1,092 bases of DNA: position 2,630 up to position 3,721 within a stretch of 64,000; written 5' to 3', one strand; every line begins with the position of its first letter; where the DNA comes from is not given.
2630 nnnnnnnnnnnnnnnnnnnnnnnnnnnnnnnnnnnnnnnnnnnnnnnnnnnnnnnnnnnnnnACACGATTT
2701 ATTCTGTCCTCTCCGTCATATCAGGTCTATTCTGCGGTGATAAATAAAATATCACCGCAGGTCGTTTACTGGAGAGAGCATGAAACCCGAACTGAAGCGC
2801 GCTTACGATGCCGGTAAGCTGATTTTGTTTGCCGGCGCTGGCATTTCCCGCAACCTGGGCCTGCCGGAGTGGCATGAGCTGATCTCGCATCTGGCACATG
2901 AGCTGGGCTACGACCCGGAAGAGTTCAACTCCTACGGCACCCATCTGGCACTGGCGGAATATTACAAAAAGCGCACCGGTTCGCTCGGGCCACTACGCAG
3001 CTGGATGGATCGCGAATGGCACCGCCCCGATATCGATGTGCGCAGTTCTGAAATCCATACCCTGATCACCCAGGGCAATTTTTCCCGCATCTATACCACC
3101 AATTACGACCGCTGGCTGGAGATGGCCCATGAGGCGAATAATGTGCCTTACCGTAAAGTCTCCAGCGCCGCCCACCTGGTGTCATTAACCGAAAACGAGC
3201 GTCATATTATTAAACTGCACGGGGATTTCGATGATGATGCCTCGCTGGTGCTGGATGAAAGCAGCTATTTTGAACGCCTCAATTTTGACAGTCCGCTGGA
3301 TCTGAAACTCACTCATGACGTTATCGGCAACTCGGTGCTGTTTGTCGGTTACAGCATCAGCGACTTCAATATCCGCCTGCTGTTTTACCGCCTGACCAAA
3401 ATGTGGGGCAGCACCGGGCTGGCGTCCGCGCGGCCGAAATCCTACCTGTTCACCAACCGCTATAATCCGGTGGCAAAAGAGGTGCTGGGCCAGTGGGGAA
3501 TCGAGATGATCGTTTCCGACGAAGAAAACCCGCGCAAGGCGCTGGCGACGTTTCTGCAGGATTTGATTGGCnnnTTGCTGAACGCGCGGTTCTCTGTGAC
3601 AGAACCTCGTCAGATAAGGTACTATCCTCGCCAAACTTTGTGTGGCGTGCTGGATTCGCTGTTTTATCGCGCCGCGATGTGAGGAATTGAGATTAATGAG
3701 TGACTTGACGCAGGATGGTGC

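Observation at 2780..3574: Standalone SIR2-like (SIR2_2-type) gene wedged between an amidohydrolase gene and parC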

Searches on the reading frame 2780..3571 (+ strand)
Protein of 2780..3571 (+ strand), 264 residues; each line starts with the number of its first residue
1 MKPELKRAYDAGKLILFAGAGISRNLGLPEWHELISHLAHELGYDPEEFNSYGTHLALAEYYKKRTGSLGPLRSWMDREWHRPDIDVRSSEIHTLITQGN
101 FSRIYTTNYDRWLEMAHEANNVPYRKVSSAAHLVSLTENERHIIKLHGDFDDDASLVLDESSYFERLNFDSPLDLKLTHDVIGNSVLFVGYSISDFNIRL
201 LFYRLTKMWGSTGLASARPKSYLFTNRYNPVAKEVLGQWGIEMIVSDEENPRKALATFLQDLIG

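Call 3: search_protein_families(library=pfam, proteins=[window:2780-3571:+], max_evalue=0.1)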
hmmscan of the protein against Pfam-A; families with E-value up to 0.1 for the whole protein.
window:2780-3571:+ (264 aa): 1 family
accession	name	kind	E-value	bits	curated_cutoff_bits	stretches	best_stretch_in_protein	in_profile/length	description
PF13289.12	SIR2_2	-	5e-23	82.2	24.5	1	103-244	2-141/141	SIR2-like domain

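Call 4: search_protein_families(library=padloc, proteins=[window:2780-3571:+], max_evalue=1)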
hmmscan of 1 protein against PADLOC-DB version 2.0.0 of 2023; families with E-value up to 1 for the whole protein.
window:2780-3571:+ (264 aa): 23 families
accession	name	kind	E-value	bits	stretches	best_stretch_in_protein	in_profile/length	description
PDLC00407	ThsA1|ThsA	-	1.7e-27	94.2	1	7-210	15-213/478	STALD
PDLC00409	ThsA1|ThsA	-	3.6e-23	80.2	1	7-209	16-213/242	STALD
PDLC03856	LmuA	-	2.6e-18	64.4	2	96-208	110-220/433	-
PDLC04968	PDC-S25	-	7.2e-17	59.6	2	89-212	127-248/517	-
PDLC04166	Dsr1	-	9e-13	44.9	2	104-206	124-219/1227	-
PDLC04967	PDC-S25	-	2e-10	38.3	1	104-202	149-248/528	-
PDLC02184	Dsr2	-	3.6e-10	36.5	1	17-163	28-179/1222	-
PDLC05061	PDC-S65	-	1e-08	33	1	92-156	130-197/592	-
PDLC02419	Aga_SIR2-PNTD1-PNTD2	-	2.6e-07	27.7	1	92-196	111-216/558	Class I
PDLC04167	Dsr1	-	5e-07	25.8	1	5-202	14-221/1248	-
PDLC02420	Aga_SIR2-PNTD1-PNTD2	-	7.4e-07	25.8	1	93-198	124-228/1010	Class I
PDLC02183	Dsr1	-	1.3e-06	24.5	1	4-202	13-227/1275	-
PDLC04082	SIR2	-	3.1e-06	24.3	2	93-141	120-168/345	-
PDLC05060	PDC-S65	-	3.3e-06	24.3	1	92-154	38-103/503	-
PDLC02401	Aga_SIR2-PNTD1-PNTD2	-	5.5e-05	20.1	1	94-153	86-150/524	Class I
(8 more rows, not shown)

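Call 5: search_protein_families(library=ncbifam, proteins=[window:2780-3571:+], max_evalue=1)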
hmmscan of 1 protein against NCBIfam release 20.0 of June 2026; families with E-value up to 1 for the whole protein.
window:2780-3571:+ (264 aa): 2 families
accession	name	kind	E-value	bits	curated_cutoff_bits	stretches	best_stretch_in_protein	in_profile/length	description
NF041819.1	Dsr2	equivalog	3.1e-08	32.1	1400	1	19-164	25-175/1215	anti-phage defense-associated sirtuin Dsr2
NF041818.1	Dsr1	equivalog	3.9e-07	28.2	1400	1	4-128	13-147/1263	anti-phage defense-associated sirtuin Dsr1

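Call 6: find_homologous_proteins(query=window:2780-3571:+)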
Query window:2780-3571:+ (264 aa): 1953 proteins with E <= 0.001 among 3081 candidates; the best 120 are listed.
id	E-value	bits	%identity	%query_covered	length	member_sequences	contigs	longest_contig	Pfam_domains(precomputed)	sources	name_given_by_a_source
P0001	8.1e-171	585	96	100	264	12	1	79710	PF13289.13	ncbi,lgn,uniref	ncbi:SIR2 family protein [Erwinia sp. V71]|uniref:SIR2 family protein n=1 Tax=Erwinia sp. V71 TaxID=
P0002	3.5e-152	524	86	99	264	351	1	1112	PF13289.13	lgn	-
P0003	2.6e-134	465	76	100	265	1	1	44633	PF13289.13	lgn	-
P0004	2.1e-129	449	74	100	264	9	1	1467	PF13289.13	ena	-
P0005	2.2e-127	442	73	100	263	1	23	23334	PF13289.13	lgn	-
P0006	4.1e-127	441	73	100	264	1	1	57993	PF13289.13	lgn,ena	-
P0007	5.7e-127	441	72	100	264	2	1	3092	PF13289.13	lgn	-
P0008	3.2e-126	439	71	100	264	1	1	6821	PF13289.13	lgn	-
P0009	3.6e-126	438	70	100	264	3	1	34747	PF13289.13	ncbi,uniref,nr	ncbi:SIR2 family protein [Pseudomonas lini]|uniref:SIR2 family protein n=1 Tax=Pseudomonas lini TaxI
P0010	5.2e-126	438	71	100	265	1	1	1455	PF13289.13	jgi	jgi:hypothetical protein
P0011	5.6e-126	438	71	100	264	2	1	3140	PF13289.13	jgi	jgi:hypothetical protein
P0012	6.4e-126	438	70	100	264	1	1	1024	PF13289.13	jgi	jgi:hypothetical protein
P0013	6.7e-126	437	72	100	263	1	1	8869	PF13289.13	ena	-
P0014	7.2e-126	437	71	100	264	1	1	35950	PF13289.13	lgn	-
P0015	2.2e-125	436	72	100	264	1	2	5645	PF13289.13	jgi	jgi:SIR2-like domain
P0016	2.7e-125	435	71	100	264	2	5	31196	PF13289.13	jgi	jgi:hypothetical protein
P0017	4.0e-125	435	71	100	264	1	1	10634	PF13289.13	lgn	-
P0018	5.6e-125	434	69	100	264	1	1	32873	PF13289.13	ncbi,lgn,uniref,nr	ncbi:SIR2 family protein [Pseudomonas sp. UBA6310]|uniref:SIR2 family protein n=1 Tax=Pseudomonas sp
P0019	8.6e-125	434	69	100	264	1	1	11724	PF13289.13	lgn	-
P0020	9.2e-125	434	72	100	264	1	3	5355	PF13289.13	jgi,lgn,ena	-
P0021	1.0e-124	434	69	100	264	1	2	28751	PF13289.13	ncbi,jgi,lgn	-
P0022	3.2e-124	432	69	100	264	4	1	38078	PF13289.13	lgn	-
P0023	3.8e-124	432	69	100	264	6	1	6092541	PF13289.13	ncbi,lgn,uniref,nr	ncbi:SIR2 family protein [Pseudomonas moraviensis]|uniref:SIR2 family protein n=1 Tax=Pseudomonas mo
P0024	3.8e-124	432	69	100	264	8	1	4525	PF13289.13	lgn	-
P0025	5.0e-124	431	70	100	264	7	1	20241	PF13289.13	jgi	jgi:hypothetical protein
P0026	6.5e-124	431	69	100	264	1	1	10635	PF13289.13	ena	-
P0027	7.4e-124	431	68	100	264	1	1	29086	PF13289.13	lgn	-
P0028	9.9e-124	430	70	100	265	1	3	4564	PF13289.13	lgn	-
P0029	1.1e-123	430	71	100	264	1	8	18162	PF13289.13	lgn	-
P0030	1.6e-123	430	70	100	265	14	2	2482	PF13289.13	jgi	jgi:hypothetical protein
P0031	1.7e-123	430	68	100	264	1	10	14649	PF13289.13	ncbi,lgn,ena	-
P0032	3.2e-123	429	68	100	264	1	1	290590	PF13289.13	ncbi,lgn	-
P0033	3.6e-123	429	68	100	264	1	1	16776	PF13289.13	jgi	jgi:hypothetical protein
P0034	3.9e-123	428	70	100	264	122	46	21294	PF13289.13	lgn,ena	-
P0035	5.7e-123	428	70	98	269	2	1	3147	PF13289.13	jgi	jgi:SIR2-like protein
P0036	8.2e-123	427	68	98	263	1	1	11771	PF13289.13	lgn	-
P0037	9.5e-123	427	68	100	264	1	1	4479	PF13289.13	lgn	-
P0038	1.0e-122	427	70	100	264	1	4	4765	PF13289.13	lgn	-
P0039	1.4e-122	427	69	100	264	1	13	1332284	PF13289.13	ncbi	ncbi:SIR2 family protein [Pandoraea sputorum]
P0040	1.5e-122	426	70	100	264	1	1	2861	PF13289.13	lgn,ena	-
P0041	1.9e-122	426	68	100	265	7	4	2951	PF13289.13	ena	-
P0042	2.0e-122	426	70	100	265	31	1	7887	PF13289.13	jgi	jgi:hypothetical protein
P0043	2.1e-122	426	70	100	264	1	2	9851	PF13289.13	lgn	-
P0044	2.8e-122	426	69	100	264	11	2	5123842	PF13289.13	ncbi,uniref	ncbi:SIR2 family protein [Aeromonas hydrophila]|uniref:SIR2 family protein n=1 Tax=Aeromonas hydroph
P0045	3.0e-122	425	68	100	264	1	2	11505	PF13289.13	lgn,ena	-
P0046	3.2e-122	425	69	100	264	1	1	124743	PF13289.13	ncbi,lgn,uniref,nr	ncbi:hypothetical protein CF68_22390 [Cupriavidus sp. SK-4]|uniref:SIR2 family protein n=1 Tax=Cupri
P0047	4.0e-122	425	71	100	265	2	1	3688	PF13289.13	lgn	-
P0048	4.4e-122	425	69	99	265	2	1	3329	PF13289.13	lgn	-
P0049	4.6e-122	425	70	100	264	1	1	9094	PF13289.13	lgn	-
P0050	4.7e-122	425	69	100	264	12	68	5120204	PF13289.13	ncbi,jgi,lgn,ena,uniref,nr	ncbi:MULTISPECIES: SIR2 family protein [Enterobacteriaceae]|jgi:hypothetical protein|uniref:SIR2 fam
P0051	4.9e-122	425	68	100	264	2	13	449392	PF13289.13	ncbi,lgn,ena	ncbi:SIR2 family protein [Pseudomonas sp. zjy_9]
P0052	8.0e-122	424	68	100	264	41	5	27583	PF13289.13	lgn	-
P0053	1.2e-121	424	69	100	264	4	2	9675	PF13289.13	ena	-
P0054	1.6e-121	423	69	100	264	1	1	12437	PF13289.13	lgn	-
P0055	2.3e-121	423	69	98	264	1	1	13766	PF13289.13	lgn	-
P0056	2.7e-121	422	68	100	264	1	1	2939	PF13289.13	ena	-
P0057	2.8e-121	422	69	100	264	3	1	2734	PF13289.13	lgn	-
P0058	3.6e-121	422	70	100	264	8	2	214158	PF13289.13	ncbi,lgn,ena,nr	ncbi:MAG TPA: Sir2 family NAD-dependent protein deacetylase [Oxalobacteraceae bacterium]|nr:Sir2 fam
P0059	3.9e-121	422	69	100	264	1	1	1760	PF13289.13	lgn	-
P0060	4.1e-121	422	68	100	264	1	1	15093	PF13289.13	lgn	-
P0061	4.2e-121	422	69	99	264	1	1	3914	PF13289.13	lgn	-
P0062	4.4e-121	422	69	100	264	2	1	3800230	PF13289.13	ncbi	ncbi:SIR2 family protein [Halomonas sp. LY9]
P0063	4.7e-121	422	70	100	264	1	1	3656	PF13289.13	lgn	-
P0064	4.7e-121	422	68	100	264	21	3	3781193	PF13289.13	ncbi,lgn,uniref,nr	ncbi:Sir2 family NAD-dependent protein deacetylase [Pistricoccus aurantiacus]|uniref:Sir2 family NAD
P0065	5.6e-121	421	68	100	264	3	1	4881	PF13289.13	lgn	-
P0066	6.1e-121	421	68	100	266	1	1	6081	PF13289.13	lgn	-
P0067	7.8e-121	421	70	100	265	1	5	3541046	PF13289.13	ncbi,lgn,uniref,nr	ncbi:SIR2 family protein [Ralstonia solanacearum]|uniref:SIR2 family protein n=1 Tax=Ralstonia solan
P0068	8.3e-121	421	69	99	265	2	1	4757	PF13289.13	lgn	-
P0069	9.1e-121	421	67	99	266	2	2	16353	PF13289.13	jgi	jgi:hypothetical protein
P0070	1.1e-120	420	69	100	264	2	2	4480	PF13289.13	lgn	-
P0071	1.1e-120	420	68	100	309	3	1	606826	PF13289.13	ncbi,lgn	-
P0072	1.1e-120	420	69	100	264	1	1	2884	PF13289.13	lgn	-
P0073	1.4e-120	420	69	100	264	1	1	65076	PF13289.13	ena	-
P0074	1.6e-120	420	70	94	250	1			PF13289.13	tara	tara:strand:+ start:4307 stop:5059 length:753 start_codon:yes stop_codon:yes gene_type:complete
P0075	1.9e-120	420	69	100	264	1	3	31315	PF13289.13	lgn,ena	-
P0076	1.9e-120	420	69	100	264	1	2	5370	PF13289.13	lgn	-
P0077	2.1e-120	419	67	100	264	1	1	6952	PF13289.13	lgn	-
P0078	2.4e-120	419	68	100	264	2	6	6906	PF13289.13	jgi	jgi:hypothetical protein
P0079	2.5e-120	419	68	100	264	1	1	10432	PF13289.13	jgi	-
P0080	3.5e-120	419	69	100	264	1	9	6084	PF13289.13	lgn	-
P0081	3.9e-120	419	69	100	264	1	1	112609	PF13289.13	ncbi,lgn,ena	-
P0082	4.1e-120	419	68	100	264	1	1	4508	PF13289.13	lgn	-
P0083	4.7e-120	418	69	100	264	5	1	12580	PF13289.13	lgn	-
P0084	7.1e-120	418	67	100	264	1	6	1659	PF13289.13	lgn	-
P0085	1.1e-119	417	68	100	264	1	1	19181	PF13289.13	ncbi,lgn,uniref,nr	ncbi:SIR2 family NAD-dependent protein deacylase [Chitinilyticum litopenaei]|uniref:SIR2 family NAD-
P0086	1.2e-119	417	68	100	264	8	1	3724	PF13289.13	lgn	-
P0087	1.4e-119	417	67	100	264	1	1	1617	PF13289.13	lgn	-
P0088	1.5e-119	417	69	100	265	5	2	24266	PF13289.13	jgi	jgi:SIR2-like domain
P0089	1.5e-119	417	67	100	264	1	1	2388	PF13289.13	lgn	-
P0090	1.6e-119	417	68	100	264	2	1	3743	PF13289.13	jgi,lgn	jgi:hypothetical protein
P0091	1.7e-119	416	67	100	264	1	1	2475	PF13289.13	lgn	-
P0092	2.2e-119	416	68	100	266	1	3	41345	PF13289.13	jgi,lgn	jgi:NAD-dependent SIR2 family protein deacetylase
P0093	2.4e-119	416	68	100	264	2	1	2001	PF13289.13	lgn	-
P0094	3.4e-119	416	68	100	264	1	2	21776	PF13289.13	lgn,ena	-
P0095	4.6e-119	415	67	100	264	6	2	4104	PF13289.13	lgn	-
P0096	5.0e-119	415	68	100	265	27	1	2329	PF13289.13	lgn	-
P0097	5.9e-119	415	67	100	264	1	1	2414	PF13289.13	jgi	jgi:hypothetical protein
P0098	6.5e-119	415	68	100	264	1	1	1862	PF13289.13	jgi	jgi:hypothetical protein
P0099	7.0e-119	414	68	100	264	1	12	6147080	PF13289.13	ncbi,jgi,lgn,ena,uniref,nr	ncbi:SIR2 family protein [Pseudomonas fakonensis]|jgi:hypothetical protein|uniref:SIR2 family protei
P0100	8.6e-119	414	68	100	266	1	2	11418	PF13289.13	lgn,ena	-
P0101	9.1e-119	414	66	100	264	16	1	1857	PF13289.13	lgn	-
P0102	9.3e-119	414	68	100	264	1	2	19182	PF13289.13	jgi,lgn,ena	-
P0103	1.2e-118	414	68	99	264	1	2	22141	PF13289.13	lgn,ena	-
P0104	1.4e-118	413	68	100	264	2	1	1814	PF13289.13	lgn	-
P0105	1.5e-118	413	67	100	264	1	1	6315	PF13289.13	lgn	-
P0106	2.9e-118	412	66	100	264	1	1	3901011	PF13289.13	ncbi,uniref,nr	ncbi:SIR2 family protein [Ottowia oryzae]|uniref:Sir2 family NAD-dependent protein deacetylase n=1 T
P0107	2.9e-118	412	67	100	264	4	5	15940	PF13289.13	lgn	-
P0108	3.2e-118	412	68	98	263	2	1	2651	PF13289.13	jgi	jgi:hypothetical protein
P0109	3.4e-118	412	66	100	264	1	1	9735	PF13289.13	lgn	-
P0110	4.1e-118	412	66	100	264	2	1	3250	PF13289.13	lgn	-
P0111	4.4e-118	412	66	100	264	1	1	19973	PF13289.13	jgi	jgi:hypothetical protein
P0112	5.6e-118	411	67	100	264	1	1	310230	PF13289.13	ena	-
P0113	6.2e-118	411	67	100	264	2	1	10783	PF13289.13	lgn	-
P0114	6.4e-118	411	66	100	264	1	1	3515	PF13289.13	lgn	-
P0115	7.2e-118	411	66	100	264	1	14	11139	PF13289.13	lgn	-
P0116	7.4e-118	411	67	100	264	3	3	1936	PF13289.13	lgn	-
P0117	7.9e-118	411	67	100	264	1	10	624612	PF13289.13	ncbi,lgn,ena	-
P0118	1.0e-117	411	67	100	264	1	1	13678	PF13289.13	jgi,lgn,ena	-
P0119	1.1e-117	411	66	100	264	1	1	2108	PF13289.13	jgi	jgi:hypothetical protein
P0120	1.4e-117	410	66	100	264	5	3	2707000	PF13289.13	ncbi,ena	-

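Call 7: search_solved_structures(query=window:2780-3571:+, max_evalue=0.01, show_alignments=3)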
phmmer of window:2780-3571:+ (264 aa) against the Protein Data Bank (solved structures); distinct sequences matched with E-value up to 0.01: 14.
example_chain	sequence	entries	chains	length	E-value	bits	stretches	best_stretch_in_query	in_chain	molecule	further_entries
8zsf_D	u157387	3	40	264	1.4e-97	329.8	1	5-262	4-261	Sir2 family NAD-dependent protein deacetylase | KomC, SIR2 domain protein, NADase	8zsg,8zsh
9xvc_H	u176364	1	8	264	1.3e-96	326.6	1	5-262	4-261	KomC(H146N), a SIR2-domain NADase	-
8zsi_E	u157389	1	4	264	3.2e-96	325.3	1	5-262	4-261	Sir2 family NAD-dependent protein deacetylase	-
9v0g_E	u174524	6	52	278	2.6e-37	132.2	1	3-261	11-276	NAD-dependent protein deacetylase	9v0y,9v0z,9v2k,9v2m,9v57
9v12_i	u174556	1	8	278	8.6e-35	124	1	3-261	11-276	NAD-dependent protein deacetylase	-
6lhx_A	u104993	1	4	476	1.7e-17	67.3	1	15-206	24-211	ThsA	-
8bto_A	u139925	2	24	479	2.3e-16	63.6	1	15-206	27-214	NAD(+) hydrolase ThsA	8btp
8wkt_A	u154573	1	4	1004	1.9e-15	60.6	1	7-208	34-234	SIR2-like domain-containing protein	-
8k98_C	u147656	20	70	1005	1.9e-15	60.6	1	7-208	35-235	a protein | SIR2-like domain-containing protein | SIR2 family protein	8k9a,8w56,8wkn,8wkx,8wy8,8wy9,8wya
7uxt_B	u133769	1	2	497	4.5e-15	59.3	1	4-206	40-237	USG protein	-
8wc0_A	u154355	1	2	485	1.5e-14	57.6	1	10-205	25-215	NAD(+) hydrolase ThsA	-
8wks_A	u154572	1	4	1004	4.5e-14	56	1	7-208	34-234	SIR2-like domain-containing protein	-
8wyb_A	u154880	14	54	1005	4.5e-14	56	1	7-208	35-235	SIR2-like domain-containing protein | DSR2 H171A | DSR2(H171A)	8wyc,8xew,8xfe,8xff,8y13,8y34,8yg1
8wfn_A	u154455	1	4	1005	5.8e-13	52.4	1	7-208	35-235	SIR2-like domain-containing protein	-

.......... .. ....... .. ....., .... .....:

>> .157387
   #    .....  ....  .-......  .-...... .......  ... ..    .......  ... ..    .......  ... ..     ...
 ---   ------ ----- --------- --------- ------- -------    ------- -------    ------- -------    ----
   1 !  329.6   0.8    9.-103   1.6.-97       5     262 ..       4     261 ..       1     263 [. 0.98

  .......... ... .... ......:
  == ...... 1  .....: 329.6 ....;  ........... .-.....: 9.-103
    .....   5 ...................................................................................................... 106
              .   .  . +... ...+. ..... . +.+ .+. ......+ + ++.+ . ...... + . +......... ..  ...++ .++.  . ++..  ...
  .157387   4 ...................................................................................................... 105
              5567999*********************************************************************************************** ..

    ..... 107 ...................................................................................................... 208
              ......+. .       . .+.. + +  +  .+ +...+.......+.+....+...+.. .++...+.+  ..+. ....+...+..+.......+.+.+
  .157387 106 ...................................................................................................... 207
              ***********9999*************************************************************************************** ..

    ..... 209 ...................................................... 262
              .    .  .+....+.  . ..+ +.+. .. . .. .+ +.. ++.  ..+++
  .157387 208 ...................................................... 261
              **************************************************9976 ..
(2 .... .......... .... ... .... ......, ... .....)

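Call 10: find_encoding_contigs(protein=P0001, flank=8000, max_places=4)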
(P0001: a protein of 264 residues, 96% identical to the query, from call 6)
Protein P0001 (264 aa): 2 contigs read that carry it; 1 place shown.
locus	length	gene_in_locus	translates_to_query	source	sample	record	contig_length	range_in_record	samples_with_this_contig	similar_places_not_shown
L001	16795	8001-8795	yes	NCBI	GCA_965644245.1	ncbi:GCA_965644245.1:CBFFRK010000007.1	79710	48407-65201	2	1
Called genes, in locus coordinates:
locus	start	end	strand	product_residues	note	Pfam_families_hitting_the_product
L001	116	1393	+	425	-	PF01569:PAP2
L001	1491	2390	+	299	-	PF00126:HTH_1, PF03466:LysR_substrate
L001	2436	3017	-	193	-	PF02525:Flavodoxin_2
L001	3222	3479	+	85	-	-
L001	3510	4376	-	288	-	PF13468:Glyoxalase_3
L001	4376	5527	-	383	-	PF01546:Peptidase_M20, PF07687:M20_dimer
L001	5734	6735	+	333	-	PF00296:Bac_luciferase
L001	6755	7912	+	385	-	PF01546:Peptidase_M20, PF07687:M20_dimer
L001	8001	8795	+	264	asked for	PF13289:SIR2_2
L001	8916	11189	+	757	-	PF00521:DNA_topoisoIV, PF03989:DNA_gyraseA_C (faint)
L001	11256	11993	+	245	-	PF01553:Acyltransferase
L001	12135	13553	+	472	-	PF07732:Cu-oxidase_3, PF07731:Cu-oxidase_2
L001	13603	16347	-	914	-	-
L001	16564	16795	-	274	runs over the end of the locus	PF00248:Aldo_ket_red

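Call 11: find_encoding_contigs(protein=P0050, flank=8000, max_places=6)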
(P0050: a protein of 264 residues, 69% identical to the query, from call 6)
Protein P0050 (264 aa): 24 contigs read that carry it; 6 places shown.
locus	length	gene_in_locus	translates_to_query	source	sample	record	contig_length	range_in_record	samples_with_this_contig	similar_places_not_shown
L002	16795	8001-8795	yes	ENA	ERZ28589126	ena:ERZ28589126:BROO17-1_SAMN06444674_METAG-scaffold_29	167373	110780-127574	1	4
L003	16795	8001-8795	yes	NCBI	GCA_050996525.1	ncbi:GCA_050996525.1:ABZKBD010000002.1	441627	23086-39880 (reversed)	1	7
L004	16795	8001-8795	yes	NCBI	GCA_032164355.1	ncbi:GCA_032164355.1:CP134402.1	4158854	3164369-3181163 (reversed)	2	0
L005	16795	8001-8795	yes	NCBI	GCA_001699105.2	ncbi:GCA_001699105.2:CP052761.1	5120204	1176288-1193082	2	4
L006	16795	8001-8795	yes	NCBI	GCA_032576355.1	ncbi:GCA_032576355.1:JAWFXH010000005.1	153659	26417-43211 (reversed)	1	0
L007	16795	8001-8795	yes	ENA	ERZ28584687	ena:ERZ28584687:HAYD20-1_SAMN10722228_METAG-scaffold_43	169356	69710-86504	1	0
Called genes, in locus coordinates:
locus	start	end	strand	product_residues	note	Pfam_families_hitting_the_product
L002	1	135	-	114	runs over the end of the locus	-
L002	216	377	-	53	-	-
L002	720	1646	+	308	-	PF26109:WHD_BrxR, PF13280:WYL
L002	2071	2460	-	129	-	PF01926:MMR_HSR1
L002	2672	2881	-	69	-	PF13619:KTSC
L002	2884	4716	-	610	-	PF01580:FtsK_SpoIIIE (faint), PF01935:DUF87, PF05872:HerA_C (weak)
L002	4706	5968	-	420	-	PF13289:SIR2_2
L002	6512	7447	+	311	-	PF00962:A_deaminase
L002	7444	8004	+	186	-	PF01725:Ham1p_like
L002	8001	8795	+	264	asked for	PF13289:SIR2_2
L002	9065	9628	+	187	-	-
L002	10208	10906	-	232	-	PF11726:YagK_YfjJ_C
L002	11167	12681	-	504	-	PF13148:DUF3987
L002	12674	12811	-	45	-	-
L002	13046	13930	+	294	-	-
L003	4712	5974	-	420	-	PF13289:SIR2_2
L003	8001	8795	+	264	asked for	PF13289:SIR2_2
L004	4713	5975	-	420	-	PF13289:SIR2_2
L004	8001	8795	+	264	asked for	PF13289:SIR2_2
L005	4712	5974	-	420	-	PF13289:SIR2_2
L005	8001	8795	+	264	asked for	PF13289:SIR2_2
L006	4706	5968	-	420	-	PF13289:SIR2_2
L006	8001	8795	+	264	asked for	PF13289:SIR2_2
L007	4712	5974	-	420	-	PF13289:SIR2_2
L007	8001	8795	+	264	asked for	PF13289:SIR2_2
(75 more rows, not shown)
